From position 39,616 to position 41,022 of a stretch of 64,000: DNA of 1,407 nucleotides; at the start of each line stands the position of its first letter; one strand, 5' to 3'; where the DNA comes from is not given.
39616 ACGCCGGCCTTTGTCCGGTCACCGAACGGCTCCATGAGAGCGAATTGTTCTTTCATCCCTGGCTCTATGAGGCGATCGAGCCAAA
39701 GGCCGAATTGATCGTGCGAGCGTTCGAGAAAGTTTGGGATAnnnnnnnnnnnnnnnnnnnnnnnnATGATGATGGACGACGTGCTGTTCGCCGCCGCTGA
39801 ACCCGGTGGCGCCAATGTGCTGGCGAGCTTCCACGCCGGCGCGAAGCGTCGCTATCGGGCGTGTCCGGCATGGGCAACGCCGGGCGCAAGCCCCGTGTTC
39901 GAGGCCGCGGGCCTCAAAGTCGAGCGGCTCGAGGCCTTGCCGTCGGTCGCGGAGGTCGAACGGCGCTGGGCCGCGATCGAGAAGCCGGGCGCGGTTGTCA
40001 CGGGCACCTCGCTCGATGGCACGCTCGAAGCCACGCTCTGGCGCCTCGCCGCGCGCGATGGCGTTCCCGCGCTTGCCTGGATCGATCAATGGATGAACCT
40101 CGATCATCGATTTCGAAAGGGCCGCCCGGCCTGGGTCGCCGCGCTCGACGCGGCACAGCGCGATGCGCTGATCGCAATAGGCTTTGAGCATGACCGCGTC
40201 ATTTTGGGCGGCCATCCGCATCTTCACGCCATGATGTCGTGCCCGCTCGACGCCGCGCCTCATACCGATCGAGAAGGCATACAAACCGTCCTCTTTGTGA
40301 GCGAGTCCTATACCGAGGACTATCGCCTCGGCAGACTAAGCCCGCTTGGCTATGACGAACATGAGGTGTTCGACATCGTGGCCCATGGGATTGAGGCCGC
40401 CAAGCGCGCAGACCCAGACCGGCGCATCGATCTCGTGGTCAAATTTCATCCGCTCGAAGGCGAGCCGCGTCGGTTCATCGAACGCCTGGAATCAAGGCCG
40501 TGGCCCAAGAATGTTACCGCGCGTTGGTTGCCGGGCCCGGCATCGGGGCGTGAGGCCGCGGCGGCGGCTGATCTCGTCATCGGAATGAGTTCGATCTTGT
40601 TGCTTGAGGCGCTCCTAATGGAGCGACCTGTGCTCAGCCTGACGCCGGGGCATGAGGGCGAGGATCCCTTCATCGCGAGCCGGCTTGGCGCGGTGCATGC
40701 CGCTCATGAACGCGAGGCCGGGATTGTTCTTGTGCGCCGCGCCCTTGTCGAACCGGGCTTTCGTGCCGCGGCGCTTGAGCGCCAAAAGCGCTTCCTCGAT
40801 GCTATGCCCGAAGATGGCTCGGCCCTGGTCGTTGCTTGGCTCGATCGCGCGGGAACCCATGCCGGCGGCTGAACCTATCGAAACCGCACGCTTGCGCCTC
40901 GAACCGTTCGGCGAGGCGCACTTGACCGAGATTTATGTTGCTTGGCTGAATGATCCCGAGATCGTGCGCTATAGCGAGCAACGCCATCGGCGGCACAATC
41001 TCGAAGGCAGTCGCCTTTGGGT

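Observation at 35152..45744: Multiple KpsC/KpsS/TagF-like K.HP-motif proteins as candidate nonulosonate polymerases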

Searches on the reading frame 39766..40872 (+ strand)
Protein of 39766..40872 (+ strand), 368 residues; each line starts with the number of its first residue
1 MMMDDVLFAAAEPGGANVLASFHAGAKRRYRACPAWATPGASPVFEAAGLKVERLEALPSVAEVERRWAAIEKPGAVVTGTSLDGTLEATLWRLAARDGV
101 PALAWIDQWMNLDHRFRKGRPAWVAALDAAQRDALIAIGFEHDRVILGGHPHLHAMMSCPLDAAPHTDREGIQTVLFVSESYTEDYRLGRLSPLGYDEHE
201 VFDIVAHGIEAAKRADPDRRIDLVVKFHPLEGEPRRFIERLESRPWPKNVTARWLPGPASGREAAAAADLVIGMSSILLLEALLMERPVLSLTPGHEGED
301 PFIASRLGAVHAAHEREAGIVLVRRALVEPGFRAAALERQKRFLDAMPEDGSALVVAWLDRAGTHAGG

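Call 4: search_protein_families(library=pfam, proteins=[window:39766-40872:+], max_evalue=1)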
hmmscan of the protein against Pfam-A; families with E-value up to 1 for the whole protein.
window:39766-40872:+ (368 aa): 0 families

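Call 5: search_protein_families(library=ncbifam, proteins=[window:39766-40872:+], max_evalue=1)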
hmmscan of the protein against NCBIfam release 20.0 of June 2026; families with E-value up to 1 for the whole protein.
window:39766-40872:+ (368 aa): 0 families

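Call 17: find_homologous_proteins(query=window:39766-40872:+)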
Query window:39766-40872:+ (368 aa): 10 proteins with E <= 0.001 among 8000 candidates.
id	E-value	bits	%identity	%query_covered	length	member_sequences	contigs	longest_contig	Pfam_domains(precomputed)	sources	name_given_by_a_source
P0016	3.6e-241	818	100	100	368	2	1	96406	-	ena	-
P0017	9.6e-173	592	76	99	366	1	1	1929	-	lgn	-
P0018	1.0e-168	579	73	100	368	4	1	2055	-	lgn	-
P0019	5.3e-166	570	72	99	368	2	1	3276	-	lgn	-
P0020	4.7e-165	567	73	99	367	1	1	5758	-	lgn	-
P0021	1.3e-163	562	72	99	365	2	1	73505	-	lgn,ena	-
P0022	1.1e-134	467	75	81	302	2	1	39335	-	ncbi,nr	ncbi:MAG: hypothetical protein EXQ99_03545 [Alphaproteobacteria bacterium]|nr:hypothetical protein [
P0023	2.2e-90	321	49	97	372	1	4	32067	-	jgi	jgi:hypothetical protein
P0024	8.9e-60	221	40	97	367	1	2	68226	-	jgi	jgi:hypothetical protein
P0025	7.9e-47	178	40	81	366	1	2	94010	-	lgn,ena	-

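Call 21: search_solved_structures(query=A2, max_evalue=10, show_alignments=2)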
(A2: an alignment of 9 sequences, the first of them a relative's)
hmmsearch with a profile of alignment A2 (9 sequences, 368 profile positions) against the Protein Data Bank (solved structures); distinct sequences matched with E-value up to 10: 8.
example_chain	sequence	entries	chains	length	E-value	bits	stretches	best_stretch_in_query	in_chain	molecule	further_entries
2iv7_A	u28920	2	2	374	0.024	16.6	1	233-347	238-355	LIPOPOLYSACCHARIDE CORE BIOSYNTHESIS PROTEIN RFAG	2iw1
8fuw_A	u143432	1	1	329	0.042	15.8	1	209-362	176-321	Capsule polysaccharide export protein KpsC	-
8fux_A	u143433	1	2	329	0.042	15.8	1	209-362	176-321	Capsule polysaccharide export protein KpsC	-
6mgc_A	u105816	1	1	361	0.05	15.6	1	209-363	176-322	Capsule polysaccharide export protein KpsC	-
7ec7_A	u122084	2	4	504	0.3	13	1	275-334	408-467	Glycosyl transferase, group 1 family protein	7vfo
7ec3_A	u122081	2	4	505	0.3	13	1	275-334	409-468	Glycosyl transferase, group 1 family protein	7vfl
7ec1_A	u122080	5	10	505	0.3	13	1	275-334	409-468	Glycosyl transferase, group 1 family protein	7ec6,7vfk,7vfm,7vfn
6mic_A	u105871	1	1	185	1.4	10.8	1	45-102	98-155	Toxin co-regulated pilus biosynthesis protein B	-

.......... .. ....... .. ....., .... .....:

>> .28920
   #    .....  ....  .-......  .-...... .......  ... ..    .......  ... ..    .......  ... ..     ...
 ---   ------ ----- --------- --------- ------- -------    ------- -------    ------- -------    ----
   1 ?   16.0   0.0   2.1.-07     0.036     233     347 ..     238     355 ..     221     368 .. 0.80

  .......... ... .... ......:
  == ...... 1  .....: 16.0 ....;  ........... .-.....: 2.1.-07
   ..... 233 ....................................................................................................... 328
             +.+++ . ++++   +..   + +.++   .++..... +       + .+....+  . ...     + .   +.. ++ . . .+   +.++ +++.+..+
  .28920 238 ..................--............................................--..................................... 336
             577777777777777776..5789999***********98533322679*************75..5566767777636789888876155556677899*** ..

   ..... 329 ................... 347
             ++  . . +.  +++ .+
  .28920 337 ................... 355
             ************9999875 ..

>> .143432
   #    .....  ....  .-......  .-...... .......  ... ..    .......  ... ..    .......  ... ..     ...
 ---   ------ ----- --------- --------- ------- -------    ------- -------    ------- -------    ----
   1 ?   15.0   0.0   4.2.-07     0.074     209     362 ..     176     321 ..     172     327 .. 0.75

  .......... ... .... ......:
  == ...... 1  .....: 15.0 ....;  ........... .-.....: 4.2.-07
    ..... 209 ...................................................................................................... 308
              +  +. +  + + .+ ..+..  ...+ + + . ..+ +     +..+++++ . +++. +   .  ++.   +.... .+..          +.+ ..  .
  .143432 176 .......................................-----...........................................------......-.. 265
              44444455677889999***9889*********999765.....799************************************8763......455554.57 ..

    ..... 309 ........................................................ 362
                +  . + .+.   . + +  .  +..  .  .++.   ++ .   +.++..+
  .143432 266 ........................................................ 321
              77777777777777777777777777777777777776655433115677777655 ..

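Call 40: predict_structure(alignment_id=A2)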
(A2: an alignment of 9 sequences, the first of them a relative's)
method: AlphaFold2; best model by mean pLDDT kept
length: 368 residues; sequences in the alignment: 9
mean_pLDDT: 85.2   pTM: 0.83
mean pLDDT of the five models: 85.2, 85.2, 85.2, 82.1, 68.4
residues with pLDDT >= 90: 167; 70-90: 156; 50-70: 39; < 50: 6
segments of 3 or more residues with pLDDT < 50: 365-368
pLDDT, mean of each block of 10 residues (from residue 1): 76 90 85 84 91 89 95 91 90 95 88 87 91 92 92 82 63 90 77 81 96 92 83 77 93 79 88 86 89 76 64 92 94 89 81 88 48
secondary structure, 60 per line:
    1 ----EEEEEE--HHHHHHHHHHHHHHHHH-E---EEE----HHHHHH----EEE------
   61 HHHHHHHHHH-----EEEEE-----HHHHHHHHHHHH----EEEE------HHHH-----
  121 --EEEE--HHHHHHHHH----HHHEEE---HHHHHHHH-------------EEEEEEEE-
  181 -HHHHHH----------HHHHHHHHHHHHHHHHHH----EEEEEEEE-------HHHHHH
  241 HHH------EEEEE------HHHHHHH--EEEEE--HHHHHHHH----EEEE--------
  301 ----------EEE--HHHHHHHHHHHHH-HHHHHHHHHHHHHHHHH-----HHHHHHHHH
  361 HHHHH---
elements in order: E5-10 H13-29 E35-37 H42-47 E52-54 H61-70 E76-80 H86-97 E102-105 H112-115 E123-126 H129-137 E145-147 H151-158 E172-179 H182-187 H198-215 E220-227 H235-243 E250-254 H261-267 E270-274 H277-284 E289-292 E311-313 H316-328 H330-346 H352-365

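Call 49: find_encoding_contigs(protein=P0025, flank=10000, max_places=1)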
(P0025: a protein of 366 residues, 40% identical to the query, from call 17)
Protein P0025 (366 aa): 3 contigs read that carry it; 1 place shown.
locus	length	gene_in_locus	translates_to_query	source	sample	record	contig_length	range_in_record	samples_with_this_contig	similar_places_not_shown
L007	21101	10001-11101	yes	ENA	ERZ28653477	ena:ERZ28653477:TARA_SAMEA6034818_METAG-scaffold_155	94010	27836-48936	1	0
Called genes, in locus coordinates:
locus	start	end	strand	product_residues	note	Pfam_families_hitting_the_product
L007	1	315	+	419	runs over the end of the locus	PF00155:Aminotran_1_2 (weak), PF01041:DegT_DnrJ_EryC1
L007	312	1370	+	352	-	-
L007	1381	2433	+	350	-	PF03102:NeuB, PF08666:SAF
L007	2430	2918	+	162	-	PF13302:Acetyltransf_3, PF13523:Acetyltransf_8, PF00583:Acetyltransf_1, PF13673:Acetyltransf_10 (weak), PF13508:Acetyltransf_7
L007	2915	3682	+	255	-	PF00977:His_biosynth, PF03060:NMO (faint)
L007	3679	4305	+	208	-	PF00117:GATase, PF07685:GATase_3 (faint), PF01174:SNO (faint)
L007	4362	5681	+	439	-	-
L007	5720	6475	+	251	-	PF13489:Methyltransf_23, PF13847:Methyltransf_31, PF08241:Methyltransf_11, PF08242:Methyltransf_12, PF13649:Methyltransf_25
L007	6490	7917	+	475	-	-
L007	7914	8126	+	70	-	-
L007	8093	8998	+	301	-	PF01408:GFO_IDH_MocA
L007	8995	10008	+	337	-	PF01408:GFO_IDH_MocA, PF22725:GFO_IDH_MocA_C3 (weak)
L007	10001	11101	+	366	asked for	-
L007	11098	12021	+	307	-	PF02348:CTP_transf_3, PF12804:NTP_transf_3 (weak)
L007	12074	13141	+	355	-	PF01073:3Beta_HSD, PF01370:Epimerase, PF02719:Polysacc_synt_2, PF04321:RmlD_sub_bind, PF07993:NAD_binding_4 (faint), PF13460:NAD_binding_10, PF16363:GDP_Man_Dehyd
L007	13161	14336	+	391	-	-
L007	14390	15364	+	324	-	PF01408:GFO_IDH_MocA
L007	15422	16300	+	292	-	PF13469:Sulfotransfer_3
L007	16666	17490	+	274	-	PF01061:ABC2_membrane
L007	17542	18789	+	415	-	PF00005:ABC_tran, PF13304:AAA_21 (weak), PF14524:Wzt_C (weak)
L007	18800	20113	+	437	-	PF13579:Glyco_trans_4_4 (faint)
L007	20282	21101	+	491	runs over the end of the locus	-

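Call 50: find_encoding_contigs(protein=P0024, flank=10000, max_places=1)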
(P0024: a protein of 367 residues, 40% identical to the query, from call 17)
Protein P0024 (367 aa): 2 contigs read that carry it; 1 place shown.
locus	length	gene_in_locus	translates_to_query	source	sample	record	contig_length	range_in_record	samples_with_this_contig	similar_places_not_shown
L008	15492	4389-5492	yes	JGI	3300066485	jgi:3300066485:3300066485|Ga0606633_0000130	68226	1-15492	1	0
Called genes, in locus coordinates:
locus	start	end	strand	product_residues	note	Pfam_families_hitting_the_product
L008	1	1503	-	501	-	?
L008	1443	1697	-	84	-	-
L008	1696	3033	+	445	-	PF13439:Glyco_transf_4, PF13579:Glyco_trans_4_4, PF13477:Glyco_trans_4_2 (weak), PF20706:GT4-conflict (weak), PF00534:Glycos_transf_1, PF13692:Glyco_trans_1_4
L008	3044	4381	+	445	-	-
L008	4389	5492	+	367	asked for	-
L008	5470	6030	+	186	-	PF13302:Acetyltransf_3, PF13523:Acetyltransf_8, PF00583:Acetyltransf_1 (weak)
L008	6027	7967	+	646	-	-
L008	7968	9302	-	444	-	PF01041:DegT_DnrJ_EryC1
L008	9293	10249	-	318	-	PF01408:GFO_IDH_MocA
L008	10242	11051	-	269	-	PF02348:CTP_transf_3, PF12804:NTP_transf_3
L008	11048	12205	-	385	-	PF01041:DegT_DnrJ_EryC1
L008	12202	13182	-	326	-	PF01408:GFO_IDH_MocA, PF02894:GFO_IDH_MocA_C, PF22725:GFO_IDH_MocA_C3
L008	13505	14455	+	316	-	PF00551:Formyl_trans_N, PF02911:Formyl_trans_C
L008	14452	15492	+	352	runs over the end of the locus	PF03102:NeuB, PF08666:SAF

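Call 57: search_protein_families(library=pfam, alignment_id=A2, max_evalue=1)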
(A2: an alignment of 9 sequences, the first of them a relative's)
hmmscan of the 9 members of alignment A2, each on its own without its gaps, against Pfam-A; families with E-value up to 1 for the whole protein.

A. member 1, P0016 (368 aa): 0 families

B. families by the number of members that match (of 9 scanned): 2 families
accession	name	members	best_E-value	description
PF02350.25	Epimerase_2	3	0.00063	UDP-N-acetylglucosamine 2-epimerase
PF00534.26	Glycos_transf_1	1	0.065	Glycosyl transferases group 1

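Call 90: search_protein_representatives(alignment_id=A2)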
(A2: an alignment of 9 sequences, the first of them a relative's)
Query: 9 sequences, 368 profile positions. Proteins with E-value up to 0.001 (for the whole library): 4614; up to 1e-10: 2653; up to 1e-30: 425. The best 150 are listed.
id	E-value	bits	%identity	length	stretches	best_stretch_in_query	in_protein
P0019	1.3e-182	623.0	-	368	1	1-367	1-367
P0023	1.2e-158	544.1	-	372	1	3-367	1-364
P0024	7.3e-151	518.5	-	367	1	3-367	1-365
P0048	2.2e-112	391.9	-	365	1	8-363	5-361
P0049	8.8e-101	353.7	-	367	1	5-366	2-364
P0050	1.2e-99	350.0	-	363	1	2-350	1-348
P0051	5.2e-98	344.6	-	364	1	3-362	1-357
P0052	3.2e-97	342.0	-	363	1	5-361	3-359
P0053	5.9e-94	331.3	-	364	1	3-364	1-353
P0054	1.8e-92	326.4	-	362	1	6-360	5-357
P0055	7.8e-92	324.3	-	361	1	3-363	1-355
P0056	5.5e-91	321.5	-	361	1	3-361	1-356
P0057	1.3e-88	313.6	-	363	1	3-361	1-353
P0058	5.8e-87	308.2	-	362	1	5-362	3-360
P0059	4.1e-86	305.5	-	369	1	6-364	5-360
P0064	1.1e-72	261.2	-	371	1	6-362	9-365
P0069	7.0e-47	176.4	-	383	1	2-330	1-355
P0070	9.7e-47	175.9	-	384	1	2-336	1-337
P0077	4.2e-44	167.2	-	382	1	1-330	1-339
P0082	3.6e-43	164.2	-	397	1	5-351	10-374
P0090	2.9e-42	161.1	-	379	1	5-331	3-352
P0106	2.7e-40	154.7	-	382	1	3-349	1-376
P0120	2.5e-39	151.5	-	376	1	2-366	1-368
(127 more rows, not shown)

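Call 92: search_protein_families(library=pfam, alignment_id=A4, max_evalue=0.01)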
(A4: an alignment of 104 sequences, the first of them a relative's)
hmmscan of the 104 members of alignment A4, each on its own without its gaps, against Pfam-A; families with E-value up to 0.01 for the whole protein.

A. member 1, P0016 (368 aa): 0 families

B. families by the number of members that match (of 104 scanned): 17 families
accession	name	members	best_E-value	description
PF02350.25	Epimerase_2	59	1.4e-10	UDP-N-acetylglucosamine 2-epimerase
PF04464.20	Glyphos_transf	18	8e-08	CDP-Glycerol:Poly(glycerophosphate) glycerophosphotransferase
PF07388.17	A-2_8-polyST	15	1.6e-08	Alpha-2,8-polysialyltransferase (POLYST)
PF04007.18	DUF354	7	4.2e-05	Protein of unknown function (DUF354)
PF05159.20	Capsule_synth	6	0.0014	Capsule polysaccharide biosynthesis protein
PF13439.12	Glyco_transf_4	4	0.00016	Glycosyltransferase Family 4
PF00534.26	Glycos_transf_1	4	0.0005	Glycosyl transferases group 1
PF13579.12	Glyco_trans_4_4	3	1.6e-06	Glycosyl transferase 4-like domain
PF19892.4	DUF6365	2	1e-06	Family of unknown function (DUF6365)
PF13692.12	Glyco_trans_1_4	2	2.2e-05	Glycosyl transferases group 1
PF06925.17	MGDG_synth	2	0.00093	Monogalactosyldiacylglycerol (MGDG) synthase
PF20471.4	DUF6716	2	0.0011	Putative glycosyltransferase (DUF6716)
PF23311.1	DUF7084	1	0.00053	Domain of unknown function (DUF7084)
PF02571.20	CbiJ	1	0.00076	Precorrin-6x reductase CbiJ/CobK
PF07011.16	Elf4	1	0.0037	Early Flowering 4 domain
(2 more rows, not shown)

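Call 93: list_cluster_members(proteins=[P0048, P0050, P0064, P0069, P0070, P0077, P0082, P0090, P0106, P0120])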
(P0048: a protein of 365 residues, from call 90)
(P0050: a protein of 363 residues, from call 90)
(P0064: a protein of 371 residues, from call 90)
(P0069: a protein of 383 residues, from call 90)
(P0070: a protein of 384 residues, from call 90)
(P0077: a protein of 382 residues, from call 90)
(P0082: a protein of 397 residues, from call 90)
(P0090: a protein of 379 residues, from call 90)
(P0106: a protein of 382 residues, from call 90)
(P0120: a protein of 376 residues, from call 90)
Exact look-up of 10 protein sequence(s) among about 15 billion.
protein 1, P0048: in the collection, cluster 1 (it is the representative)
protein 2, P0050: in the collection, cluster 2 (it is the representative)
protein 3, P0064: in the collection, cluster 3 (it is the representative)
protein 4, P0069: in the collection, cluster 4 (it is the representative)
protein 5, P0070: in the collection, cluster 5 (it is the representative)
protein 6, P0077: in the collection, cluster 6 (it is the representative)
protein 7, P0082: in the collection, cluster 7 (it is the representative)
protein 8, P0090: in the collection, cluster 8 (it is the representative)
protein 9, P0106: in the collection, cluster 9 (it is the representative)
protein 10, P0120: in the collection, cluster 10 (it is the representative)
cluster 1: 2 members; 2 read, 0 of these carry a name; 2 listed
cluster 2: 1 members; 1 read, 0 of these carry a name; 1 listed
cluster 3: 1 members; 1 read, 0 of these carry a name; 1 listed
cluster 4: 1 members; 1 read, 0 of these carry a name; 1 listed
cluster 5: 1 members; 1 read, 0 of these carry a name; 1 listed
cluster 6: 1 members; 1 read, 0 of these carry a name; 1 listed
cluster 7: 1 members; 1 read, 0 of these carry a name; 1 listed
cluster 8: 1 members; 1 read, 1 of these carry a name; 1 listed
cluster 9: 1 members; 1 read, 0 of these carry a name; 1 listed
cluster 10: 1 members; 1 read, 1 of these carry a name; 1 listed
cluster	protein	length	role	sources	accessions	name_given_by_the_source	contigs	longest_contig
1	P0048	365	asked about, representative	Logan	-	-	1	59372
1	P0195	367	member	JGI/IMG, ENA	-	-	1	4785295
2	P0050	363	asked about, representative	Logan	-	-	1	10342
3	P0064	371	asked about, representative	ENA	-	-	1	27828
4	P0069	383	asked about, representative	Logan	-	-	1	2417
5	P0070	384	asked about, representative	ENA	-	-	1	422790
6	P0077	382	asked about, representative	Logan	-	-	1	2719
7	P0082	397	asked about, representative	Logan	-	-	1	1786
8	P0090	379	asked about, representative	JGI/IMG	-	hypothetical protein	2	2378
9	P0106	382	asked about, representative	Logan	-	-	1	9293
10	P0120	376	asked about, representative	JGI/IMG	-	hypothetical protein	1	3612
